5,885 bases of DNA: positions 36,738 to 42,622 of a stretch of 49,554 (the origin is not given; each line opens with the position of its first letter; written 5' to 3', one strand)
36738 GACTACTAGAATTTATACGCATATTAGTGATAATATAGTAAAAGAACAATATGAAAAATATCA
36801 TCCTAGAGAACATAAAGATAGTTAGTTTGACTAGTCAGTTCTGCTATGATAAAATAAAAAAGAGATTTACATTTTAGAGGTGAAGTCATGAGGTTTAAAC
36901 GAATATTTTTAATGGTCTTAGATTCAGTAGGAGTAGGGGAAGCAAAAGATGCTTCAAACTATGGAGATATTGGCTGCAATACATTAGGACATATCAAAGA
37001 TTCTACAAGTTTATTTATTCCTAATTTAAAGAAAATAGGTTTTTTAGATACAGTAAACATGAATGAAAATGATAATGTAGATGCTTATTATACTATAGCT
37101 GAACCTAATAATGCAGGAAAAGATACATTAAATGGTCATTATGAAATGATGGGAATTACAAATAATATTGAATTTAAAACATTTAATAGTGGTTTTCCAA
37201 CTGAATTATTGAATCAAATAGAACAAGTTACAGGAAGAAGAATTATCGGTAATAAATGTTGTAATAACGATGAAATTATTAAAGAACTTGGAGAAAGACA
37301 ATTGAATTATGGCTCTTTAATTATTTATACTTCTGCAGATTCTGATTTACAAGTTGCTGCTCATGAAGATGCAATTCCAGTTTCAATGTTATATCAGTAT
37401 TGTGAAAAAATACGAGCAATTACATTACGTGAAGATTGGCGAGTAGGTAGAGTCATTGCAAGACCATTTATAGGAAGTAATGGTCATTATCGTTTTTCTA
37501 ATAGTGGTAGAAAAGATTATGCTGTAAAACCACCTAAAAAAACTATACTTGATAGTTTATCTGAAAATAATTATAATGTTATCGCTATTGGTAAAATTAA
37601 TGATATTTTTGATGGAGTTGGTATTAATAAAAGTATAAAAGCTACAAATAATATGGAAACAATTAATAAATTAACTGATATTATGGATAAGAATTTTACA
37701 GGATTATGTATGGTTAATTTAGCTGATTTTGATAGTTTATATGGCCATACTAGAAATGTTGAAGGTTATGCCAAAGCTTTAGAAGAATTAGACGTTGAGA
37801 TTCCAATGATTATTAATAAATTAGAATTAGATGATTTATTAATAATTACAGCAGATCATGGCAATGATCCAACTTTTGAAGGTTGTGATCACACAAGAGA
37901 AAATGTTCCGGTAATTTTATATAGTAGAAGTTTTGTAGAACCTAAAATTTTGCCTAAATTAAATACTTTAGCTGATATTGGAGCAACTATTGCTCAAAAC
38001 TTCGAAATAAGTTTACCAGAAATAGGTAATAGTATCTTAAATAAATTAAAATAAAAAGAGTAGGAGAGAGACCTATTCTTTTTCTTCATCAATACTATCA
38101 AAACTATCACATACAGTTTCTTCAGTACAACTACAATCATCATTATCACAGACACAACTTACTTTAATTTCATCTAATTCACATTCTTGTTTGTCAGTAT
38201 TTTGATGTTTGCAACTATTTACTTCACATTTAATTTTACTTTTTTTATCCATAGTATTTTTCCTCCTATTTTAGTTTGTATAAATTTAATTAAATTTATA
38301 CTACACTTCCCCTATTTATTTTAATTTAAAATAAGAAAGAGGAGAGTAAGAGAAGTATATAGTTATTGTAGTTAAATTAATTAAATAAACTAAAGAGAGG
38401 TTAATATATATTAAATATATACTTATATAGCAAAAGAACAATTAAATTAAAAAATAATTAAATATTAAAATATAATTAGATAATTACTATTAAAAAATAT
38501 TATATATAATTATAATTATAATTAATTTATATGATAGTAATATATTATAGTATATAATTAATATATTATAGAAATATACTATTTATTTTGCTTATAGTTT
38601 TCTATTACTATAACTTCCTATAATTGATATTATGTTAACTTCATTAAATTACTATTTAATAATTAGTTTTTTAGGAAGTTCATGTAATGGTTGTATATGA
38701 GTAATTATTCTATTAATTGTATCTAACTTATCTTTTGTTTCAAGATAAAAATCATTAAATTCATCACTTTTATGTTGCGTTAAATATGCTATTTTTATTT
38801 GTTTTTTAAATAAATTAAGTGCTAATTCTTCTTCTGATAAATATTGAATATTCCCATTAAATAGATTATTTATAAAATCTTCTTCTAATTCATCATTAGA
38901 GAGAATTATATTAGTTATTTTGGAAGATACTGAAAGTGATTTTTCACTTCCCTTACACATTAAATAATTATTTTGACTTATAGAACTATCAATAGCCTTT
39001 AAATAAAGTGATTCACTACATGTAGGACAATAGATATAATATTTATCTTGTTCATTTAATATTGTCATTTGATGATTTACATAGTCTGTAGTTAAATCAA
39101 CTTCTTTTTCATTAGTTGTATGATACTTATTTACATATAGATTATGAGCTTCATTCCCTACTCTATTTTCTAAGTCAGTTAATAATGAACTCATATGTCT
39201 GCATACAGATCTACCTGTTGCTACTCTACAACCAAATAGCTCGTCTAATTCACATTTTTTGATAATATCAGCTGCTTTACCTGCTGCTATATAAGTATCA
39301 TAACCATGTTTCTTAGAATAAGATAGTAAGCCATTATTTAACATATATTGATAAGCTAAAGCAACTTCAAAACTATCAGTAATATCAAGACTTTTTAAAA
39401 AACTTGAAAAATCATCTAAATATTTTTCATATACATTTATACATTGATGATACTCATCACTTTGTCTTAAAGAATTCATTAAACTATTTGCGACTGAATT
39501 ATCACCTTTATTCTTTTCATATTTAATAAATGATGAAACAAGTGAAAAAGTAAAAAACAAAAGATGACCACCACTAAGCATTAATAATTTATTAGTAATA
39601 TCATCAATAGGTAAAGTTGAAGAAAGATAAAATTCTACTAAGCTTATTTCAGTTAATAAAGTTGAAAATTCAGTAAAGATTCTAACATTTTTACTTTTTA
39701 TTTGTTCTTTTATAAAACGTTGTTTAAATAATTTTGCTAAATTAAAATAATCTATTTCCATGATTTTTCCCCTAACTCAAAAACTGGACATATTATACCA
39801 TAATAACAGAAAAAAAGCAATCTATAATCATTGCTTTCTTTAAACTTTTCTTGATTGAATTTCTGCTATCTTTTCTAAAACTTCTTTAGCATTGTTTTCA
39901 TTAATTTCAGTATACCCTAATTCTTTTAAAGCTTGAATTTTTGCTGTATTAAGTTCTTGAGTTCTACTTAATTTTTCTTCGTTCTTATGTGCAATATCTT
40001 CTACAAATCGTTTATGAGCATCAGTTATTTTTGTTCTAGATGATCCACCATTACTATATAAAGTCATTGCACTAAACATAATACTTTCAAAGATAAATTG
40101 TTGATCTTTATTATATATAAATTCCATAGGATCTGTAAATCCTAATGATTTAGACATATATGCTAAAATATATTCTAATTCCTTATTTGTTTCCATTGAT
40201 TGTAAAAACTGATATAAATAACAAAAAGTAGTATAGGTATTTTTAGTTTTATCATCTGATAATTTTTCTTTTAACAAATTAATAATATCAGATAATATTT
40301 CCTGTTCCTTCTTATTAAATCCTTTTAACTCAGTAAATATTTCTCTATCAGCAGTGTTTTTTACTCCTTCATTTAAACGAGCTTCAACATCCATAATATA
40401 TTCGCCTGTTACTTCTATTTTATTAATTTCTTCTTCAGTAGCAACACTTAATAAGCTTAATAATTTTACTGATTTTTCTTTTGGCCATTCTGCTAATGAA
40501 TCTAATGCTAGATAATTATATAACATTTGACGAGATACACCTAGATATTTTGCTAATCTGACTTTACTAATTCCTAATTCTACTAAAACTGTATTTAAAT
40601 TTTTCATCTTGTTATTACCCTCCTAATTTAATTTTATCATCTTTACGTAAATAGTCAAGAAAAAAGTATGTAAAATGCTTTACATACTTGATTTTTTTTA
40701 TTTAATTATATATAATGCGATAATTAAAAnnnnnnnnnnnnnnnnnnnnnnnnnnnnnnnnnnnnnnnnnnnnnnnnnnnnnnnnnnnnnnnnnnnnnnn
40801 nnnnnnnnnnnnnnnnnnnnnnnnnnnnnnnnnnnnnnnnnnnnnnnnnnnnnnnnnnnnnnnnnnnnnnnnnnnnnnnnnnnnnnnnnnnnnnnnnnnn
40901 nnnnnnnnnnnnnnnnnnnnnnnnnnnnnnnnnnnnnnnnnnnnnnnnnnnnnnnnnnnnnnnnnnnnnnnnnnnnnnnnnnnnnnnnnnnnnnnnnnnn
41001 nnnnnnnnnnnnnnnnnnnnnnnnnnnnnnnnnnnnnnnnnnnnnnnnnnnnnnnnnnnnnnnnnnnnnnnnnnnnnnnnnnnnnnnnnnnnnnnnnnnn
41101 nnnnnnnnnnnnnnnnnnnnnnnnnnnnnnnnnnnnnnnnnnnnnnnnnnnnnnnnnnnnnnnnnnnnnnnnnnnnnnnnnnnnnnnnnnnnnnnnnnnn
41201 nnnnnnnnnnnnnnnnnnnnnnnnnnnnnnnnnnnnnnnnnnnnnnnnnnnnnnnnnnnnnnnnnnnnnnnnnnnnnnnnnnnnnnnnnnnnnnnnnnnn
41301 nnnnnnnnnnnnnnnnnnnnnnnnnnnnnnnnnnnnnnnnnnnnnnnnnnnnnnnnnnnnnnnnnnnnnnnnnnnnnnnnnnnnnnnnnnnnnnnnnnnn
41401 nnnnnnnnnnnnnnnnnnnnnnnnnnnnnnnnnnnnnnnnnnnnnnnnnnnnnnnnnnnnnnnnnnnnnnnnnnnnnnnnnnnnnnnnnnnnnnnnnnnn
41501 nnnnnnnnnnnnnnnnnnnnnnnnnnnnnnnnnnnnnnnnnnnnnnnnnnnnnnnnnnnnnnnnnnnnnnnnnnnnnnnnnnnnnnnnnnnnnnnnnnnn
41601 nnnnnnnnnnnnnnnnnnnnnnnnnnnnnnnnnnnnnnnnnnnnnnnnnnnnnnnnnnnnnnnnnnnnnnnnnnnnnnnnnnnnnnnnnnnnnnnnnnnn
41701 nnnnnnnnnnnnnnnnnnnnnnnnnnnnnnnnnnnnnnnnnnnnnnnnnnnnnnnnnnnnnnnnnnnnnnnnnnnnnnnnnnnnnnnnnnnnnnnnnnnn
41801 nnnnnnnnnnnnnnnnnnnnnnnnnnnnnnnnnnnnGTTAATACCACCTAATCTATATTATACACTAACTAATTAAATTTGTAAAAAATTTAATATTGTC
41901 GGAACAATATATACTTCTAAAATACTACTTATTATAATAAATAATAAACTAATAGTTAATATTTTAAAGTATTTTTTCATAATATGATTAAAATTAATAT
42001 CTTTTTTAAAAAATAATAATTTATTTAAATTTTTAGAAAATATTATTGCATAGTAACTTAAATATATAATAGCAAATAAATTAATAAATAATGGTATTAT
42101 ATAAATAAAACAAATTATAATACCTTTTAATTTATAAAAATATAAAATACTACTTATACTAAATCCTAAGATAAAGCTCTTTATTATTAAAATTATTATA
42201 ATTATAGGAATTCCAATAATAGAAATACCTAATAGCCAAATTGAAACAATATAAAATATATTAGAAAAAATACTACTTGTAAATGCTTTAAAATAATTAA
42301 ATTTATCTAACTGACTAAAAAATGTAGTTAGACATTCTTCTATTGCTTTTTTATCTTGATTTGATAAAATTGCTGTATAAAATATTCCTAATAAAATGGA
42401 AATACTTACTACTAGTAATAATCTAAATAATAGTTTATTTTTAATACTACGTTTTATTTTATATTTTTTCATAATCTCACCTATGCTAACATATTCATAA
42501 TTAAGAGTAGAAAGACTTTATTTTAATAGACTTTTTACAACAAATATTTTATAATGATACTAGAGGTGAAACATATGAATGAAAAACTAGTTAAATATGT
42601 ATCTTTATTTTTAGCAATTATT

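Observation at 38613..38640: A dif (XerC/XerD) site at a coding-strand switch: the window spans the replication terminus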

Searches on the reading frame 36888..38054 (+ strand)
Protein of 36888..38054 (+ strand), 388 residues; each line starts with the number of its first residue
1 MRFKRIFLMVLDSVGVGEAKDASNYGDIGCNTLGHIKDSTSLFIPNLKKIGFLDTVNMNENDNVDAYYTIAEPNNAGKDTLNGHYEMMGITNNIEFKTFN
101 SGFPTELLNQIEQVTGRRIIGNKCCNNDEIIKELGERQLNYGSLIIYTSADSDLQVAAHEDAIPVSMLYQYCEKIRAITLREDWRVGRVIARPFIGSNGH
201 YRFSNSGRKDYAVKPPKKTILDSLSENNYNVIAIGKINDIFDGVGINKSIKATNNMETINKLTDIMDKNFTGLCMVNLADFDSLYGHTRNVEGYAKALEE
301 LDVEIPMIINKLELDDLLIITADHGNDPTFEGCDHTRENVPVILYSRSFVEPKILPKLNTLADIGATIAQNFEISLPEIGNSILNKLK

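Call 4: search_protein_families(library=pfam, proteins=[window:36888-38054:+])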
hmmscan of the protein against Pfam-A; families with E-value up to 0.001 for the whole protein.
window:36888-38054:+ (388 aa): 1 family
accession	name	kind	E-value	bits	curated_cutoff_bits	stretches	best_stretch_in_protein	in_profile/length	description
PF01676.23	Metalloenzyme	-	1.6e-43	149.4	24.3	1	4-374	1-250/252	Metalloenzyme superfamily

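Call 10: find_related_loci(query=window:36888-38054:+, collection=genome_contigs, flank=10000)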
Query window:36888-38054:+ (388 aa) in genome_contigs; peptide patterns used: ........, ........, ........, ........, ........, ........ (x = any residue, [..] = any of these).
600 stretches matched a pattern (row limit reached: there are more); 597 encode a relative of the query (tblastn E <= 1e-3); the best 80 are kept; 80 distinct loci.
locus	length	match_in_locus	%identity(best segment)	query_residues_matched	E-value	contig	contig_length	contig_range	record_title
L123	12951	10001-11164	78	1-388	0e+0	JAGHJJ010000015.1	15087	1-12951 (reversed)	MAG: Bacilli bacterium isolate MAG.7 k127_150625, whole genome shotgun sequence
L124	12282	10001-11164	78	1-388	0e+0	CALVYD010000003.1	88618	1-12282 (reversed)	MAG: uncultured Bacilli bacterium isolate BRZ_GP__bin21 genome assembly, contig: BRZ_GP__NODE_343_length_88618_cov_59.33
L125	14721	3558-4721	78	1-388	0e+0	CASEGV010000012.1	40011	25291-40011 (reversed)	uncultured Mycoplasmatota bacterium isolate A2_L3_372372_idba_bin.42 genome assembly, contig: A2_L3_372372_idba_bin.42.f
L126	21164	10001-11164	76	1-388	0e+0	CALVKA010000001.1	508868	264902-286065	MAG: uncultured Bacilli bacterium isolate BRZ_NS__bin73 genome assembly, contig: BRZ_NS__NODE_7_length_508868_cov_10.077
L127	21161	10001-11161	78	1-387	0e+0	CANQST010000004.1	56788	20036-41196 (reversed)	MAG: uncultured Bacilli bacterium isolate Lapin-032__bin60 genome assembly, contig: Lapin-032__NODE_956_length_56788_cov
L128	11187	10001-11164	75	1-388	0e+0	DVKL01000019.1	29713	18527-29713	MAG TPA_asm: Candidatus Faecimonas intestinavium isolate USAMLcec2-12447 USAMLcec2__C23179_L29713_SRR5280393, whole geno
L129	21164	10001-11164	77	1-388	0e+0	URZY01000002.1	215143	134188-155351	uncultured Tenericutes bacterium isolate UMGS1513 genome assembly, contig: NODE_13_length_215143_cov_63.823681, whole ge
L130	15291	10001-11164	75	1-388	0e+0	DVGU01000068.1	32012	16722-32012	MAG TPA_asm: Candidatus Faecimonas gallistercoris isolate CHK189-3136 CHK189__C278221_L32012_ERR3414584, whole genome sh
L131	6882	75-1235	77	1-387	0e+0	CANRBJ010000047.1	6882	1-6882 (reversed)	MAG: uncultured Clostridia bacterium isolate Lapin-028__bin94 genome assembly, contig: Lapin-028__NODE_12072_length_6882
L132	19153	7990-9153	77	1-388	0e+0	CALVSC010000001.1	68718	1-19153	MAG: uncultured Bacilli bacterium isolate BRZ_QA__bin67 genome assembly, contig: BRZ_QA__NODE_433_length_68718_cov_6.993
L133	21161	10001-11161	75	1-387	0e+0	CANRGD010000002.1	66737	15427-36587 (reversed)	MAG: uncultured Bacilli bacterium isolate Lapin-022__bin68 genome assembly, contig: Lapin-022__NODE_392_length_66737_cov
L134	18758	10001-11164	75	1-388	0e+0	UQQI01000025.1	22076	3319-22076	uncultured Mollicutes bacterium isolate UMGS532 genome assembly, contig: NODE_208_length_22076_cov_4.653876, whole genom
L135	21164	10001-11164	75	1-388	0e+0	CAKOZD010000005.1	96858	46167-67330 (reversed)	MAG: uncultured Bacilli bacterium isolate REFINED_METABAT215_TOP10_CONTIGS_1500_ASSEMBLY_K77_MERGED__Hadza_MoBio_hadza-A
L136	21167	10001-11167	75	1-388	0e+0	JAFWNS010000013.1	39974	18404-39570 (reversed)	MAG: Bacilli bacterium isolate RGIG5906 Sheep_Jejunum.Co__c79110, whole genome shotgun sequence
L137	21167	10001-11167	74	1-388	0e+0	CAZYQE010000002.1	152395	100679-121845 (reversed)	MAG TPA_asm: uncultured Muribaculaceae bacterium isolate SRP278969_co1_409 genome assembly, contig: NODE_26_length_15239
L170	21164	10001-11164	74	1-388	0e+0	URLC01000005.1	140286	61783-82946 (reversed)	uncultured Tenericutes bacterium isolate UMGS1110 genome assembly, contig: NODE_13_length_140286_cov_9.01875, whole geno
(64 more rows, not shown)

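Call 12: search_protein_families(library=ncbifam, proteins=[window:36888-38054:+])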
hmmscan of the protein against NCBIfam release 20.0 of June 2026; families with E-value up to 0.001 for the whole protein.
window:36888-38054:+ (388 aa): 6 families
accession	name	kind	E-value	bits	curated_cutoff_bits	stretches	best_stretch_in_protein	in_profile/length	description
NF003766.0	PRK05362.1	equivalog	2.4e-146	487.5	256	1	2-387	2-395/396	phosphopentomutase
TIGR01696.1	deoB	equivalog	3.8e-138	460.5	341.2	1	5-382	1-381/381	phosphopentomutase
NF009049.0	PRK12383.1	equivalog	4.4e-52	177.4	254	2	217-387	233-401/408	phosphopentomutase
TIGR01307.1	pgm_bpd_ind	equivalog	3.8e-10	38.8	330.65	1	259-378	373-496/504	2,3-bisphosphoglycerate-independent phosphoglycerate mutase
NF003104.0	PRK04024.1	equivalog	2.7e-08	33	489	1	244-349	270-370/412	2,3-bisphosphoglycerate-independent phosphoglycerate mutase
TIGR00306.2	apgM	subfamily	3.8e-07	29.4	320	1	253-348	274-369/403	2,3-bisphosphoglycerate-independent phosphoglycerate mutase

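Call 53: search_protein_families(library=phrogs, proteins=[L170:11852-12487:-, L170:12861-13427:-, L170:13438-13737:-, L170:13734-15056:-, L170:15994-16218:-, L170:17164-17742:-], max_evalue=0.01)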
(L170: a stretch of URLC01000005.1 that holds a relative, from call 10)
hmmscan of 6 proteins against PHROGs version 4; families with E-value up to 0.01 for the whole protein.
L170:11852-12487:- (211 aa): 0 families

L170:12861-13427:- (188 aa): 3 families
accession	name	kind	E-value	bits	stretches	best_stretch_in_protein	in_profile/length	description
phrog_197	-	moron, auxiliary metabolic gene and host takeover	3.7e-08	34.2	1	44-166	29-164/486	Zot-like toxin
phrog_20922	-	head and packaging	4e-07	30.3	1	95-170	74-145/318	head morphogenesis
phrog_10401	-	other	0.00022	21.1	1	95-157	515-576/667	ATPase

L170:13438-13737:- (99 aa): 1 family
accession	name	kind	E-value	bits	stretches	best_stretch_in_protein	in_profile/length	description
phrog_23513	-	unknown function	0.0041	18.1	1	69-98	25-54/62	-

L170:13734-15056:- (440 aa): 0 families

L170:15994-16218:- (74 aa): 0 families

L170:17164-17742:- (192 aa): 0 families

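Call 64: search_protein_families(library=pfam, proteins=[L170:11852-12487:-, L170:12861-13427:-, L131:2741-3397:-, L131:1922-2611:-], max_evalue=0.01)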
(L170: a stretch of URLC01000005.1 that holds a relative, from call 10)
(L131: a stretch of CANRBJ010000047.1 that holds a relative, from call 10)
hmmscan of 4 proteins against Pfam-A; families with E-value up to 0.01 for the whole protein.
L170:11852-12487:- (211 aa): 3 families
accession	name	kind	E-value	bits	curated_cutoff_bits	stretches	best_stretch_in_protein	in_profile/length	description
PF01719.23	Rep_OBD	-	9.9e-41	139.1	24.6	1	18-132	5-120/121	Plasmid replication protein, origin binding domain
PF21861.2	RepB_C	-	1.5e-05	25.3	27.3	1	141-197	2-58/58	Replication protein RepB, C-terminal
PF09101.17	Exotox-A_bind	-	0.0031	17.3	20.5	1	103-189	90-174/274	Exotoxin A binding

L170:12861-13427:- (188 aa): 4 families
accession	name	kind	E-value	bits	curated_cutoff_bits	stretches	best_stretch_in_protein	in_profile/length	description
PF00004.35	AAA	-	1.5e-10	42.1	21.2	1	45-163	2-125/131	ATPase family associated with various cellular activities (AAA)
PF05707.18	Zot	-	0.00025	21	20.3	0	47-173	6-153/197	Zonular occludens toxin (Zot)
PF20720.3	nSTAND3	-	0.00066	19.8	27.2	1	47-145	23-110/155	Novel STAND NTPase 3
PF13173.12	AAA_14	-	0.0015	18.9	27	1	46-122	7-75/129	AAA domain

L131:2741-3397:- (218 aa): 1 family
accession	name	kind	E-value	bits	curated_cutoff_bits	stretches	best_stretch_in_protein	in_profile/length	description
PF00004.35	AAA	-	3e-05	24.9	21.2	1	45-158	2-126/131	ATPase family associated with various cellular activities (AAA)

L131:1922-2611:- (229 aa): 0 families

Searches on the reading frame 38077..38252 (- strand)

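Call 12: search_protein_families(library=ncbifam, proteins=[window:38077-38252:-])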
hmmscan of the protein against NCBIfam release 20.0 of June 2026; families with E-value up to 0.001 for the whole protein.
window:38077-38252:- (58 aa): 0 families

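Call 35: search_protein_families(library=phrogs, proteins=[window:38077-38252:-], max_evalue=0.01)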
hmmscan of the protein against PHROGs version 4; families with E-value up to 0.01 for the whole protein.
window:38077-38252:- (58 aa): 0 families

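Call 64: search_protein_families(library=pfam, proteins=[window:38077-38252:-], max_evalue=0.01)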
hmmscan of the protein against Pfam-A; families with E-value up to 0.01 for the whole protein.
window:38077-38252:- (58 aa): 1 family
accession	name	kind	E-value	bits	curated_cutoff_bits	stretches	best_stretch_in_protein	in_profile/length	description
PF07561.16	DUF1540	-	3.3e-06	27.5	22.1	1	7-51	1-40/40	Domain of Unknown Function (DUF1540)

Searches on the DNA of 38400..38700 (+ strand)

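Call 47: search_dna_similar(query=window:38400-38700:+, collection=plasmids, mode=distant, max_evalue=0.01, max_rows=15)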
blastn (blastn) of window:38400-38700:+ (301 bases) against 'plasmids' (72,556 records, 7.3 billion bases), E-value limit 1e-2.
Records with a match: 3; places in all: 3; records where one place covers at least 80% of the query: 0.
Best place of each record, by identity: 80-90% 1; 60-80% 2.
By first word of the organism name: Candidatus 2; Bacillus 1.
By predicted mobility (MOB-suite, as given by PLSDB): non-mobilizable 3.
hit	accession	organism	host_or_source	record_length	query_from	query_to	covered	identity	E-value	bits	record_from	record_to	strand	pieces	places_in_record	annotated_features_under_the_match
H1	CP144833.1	Candidatus Stammera capleta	insect metagenome,tissue sample,midgut ...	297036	41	263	74%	70.0%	8e-8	64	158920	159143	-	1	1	record has no annotation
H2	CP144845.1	Candidatus Stammera capleta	insect metagenome,tissue sample,midgut ...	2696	58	266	69%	68.3%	5e-4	53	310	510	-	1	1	record has no annotation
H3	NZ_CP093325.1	Bacillus sp. N5-665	whole organism,peat soil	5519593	209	255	16%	85.1%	1e-4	55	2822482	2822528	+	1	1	none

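Call 60: get_annotated_region(hit=H3, flank=6000)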
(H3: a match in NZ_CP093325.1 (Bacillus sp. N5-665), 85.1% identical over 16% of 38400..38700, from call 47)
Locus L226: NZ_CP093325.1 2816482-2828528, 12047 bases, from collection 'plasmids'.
description: Bacillus sp. N5-665 strain N5/665 plasmid p1, complete sequence
organism: Bacillus sp. N5-665 (NCBI taxid 2925318)
taxonomy: Bacteria; Bacillota; Bacilli; Bacillales; Bacillaceae; Bacillus; Bacillus sp. N5-665
host: -; source: whole organism,peat soil; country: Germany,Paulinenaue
typing (MOB-suite, as given by PLSDB): non-mobilizable
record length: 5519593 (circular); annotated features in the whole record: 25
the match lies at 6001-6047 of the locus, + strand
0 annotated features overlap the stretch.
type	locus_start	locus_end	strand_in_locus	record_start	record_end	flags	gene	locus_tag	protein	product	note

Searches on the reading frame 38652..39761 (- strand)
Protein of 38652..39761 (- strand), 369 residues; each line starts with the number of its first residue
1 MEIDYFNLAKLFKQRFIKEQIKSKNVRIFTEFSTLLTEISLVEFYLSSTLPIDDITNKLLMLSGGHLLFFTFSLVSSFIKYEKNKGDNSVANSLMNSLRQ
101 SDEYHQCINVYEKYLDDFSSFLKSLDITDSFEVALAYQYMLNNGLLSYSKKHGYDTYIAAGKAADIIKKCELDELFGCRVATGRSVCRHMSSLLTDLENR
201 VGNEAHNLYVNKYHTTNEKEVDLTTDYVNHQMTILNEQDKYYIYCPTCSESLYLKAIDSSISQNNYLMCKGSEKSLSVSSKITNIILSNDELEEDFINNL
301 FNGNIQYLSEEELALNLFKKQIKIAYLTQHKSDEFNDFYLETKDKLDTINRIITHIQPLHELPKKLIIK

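Call 4: search_protein_families(library=pfam, proteins=[window:38652-39761:-])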
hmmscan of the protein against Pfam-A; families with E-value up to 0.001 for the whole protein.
window:38652-39761:- (369 aa): 0 families

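Call 12: search_protein_families(library=ncbifam, proteins=[window:38652-39761:-])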
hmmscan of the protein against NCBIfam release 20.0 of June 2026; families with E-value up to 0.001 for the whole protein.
window:38652-39761:- (369 aa): 0 families

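Call 35: search_protein_families(library=phrogs, proteins=[window:38652-39761:-], max_evalue=0.01)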
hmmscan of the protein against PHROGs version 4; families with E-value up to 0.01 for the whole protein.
window:38652-39761:- (369 aa): 0 families

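Call 36: find_homologous_proteins(query=window:38652-39761:-)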
Query window:38652-39761:- (369 aa): 1 proteins with E <= 0.001 among 3098 candidates.
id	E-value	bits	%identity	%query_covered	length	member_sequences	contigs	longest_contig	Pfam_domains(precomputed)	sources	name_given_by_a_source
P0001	2.5e-237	805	100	100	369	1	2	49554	-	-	-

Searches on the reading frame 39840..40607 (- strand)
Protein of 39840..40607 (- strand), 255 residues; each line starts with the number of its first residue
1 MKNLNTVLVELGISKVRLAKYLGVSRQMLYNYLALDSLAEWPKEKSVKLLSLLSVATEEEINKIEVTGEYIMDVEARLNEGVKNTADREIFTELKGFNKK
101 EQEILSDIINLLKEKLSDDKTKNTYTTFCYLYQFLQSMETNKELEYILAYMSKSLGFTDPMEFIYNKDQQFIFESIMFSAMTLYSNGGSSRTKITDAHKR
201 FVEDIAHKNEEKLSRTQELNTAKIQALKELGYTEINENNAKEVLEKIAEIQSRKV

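Call 4: search_protein_families(library=pfam, proteins=[window:39840-40607:-])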
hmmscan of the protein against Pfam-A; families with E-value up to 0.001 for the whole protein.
window:39840-40607:- (255 aa): 1 family
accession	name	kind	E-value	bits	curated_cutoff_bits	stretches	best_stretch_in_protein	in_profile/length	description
PF02796.21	HTH_7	-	0.00035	21.1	23.8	0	8-34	17-43/45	Helix-turn-helix domain of resolvase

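Call 12: search_protein_families(library=ncbifam, proteins=[window:39840-40607:-])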
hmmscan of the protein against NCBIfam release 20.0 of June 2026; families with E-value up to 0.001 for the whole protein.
window:39840-40607:- (255 aa): 0 families

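Call 35: search_protein_families(library=phrogs, proteins=[window:39840-40607:-], max_evalue=0.01)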
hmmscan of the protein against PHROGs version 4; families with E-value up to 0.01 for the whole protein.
window:39840-40607:- (255 aa): 0 families

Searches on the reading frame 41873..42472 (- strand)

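Call 4: search_protein_families(library=pfam, proteins=[window:41873-42472:-])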
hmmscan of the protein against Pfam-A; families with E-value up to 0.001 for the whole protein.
window:41873-42472:- (199 aa): 1 family
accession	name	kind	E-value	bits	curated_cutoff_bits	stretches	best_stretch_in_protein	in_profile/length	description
PF01944.22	SpoIIM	-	1.8e-14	54.4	26.9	1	20-191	3-163/163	Stage II sporulation protein M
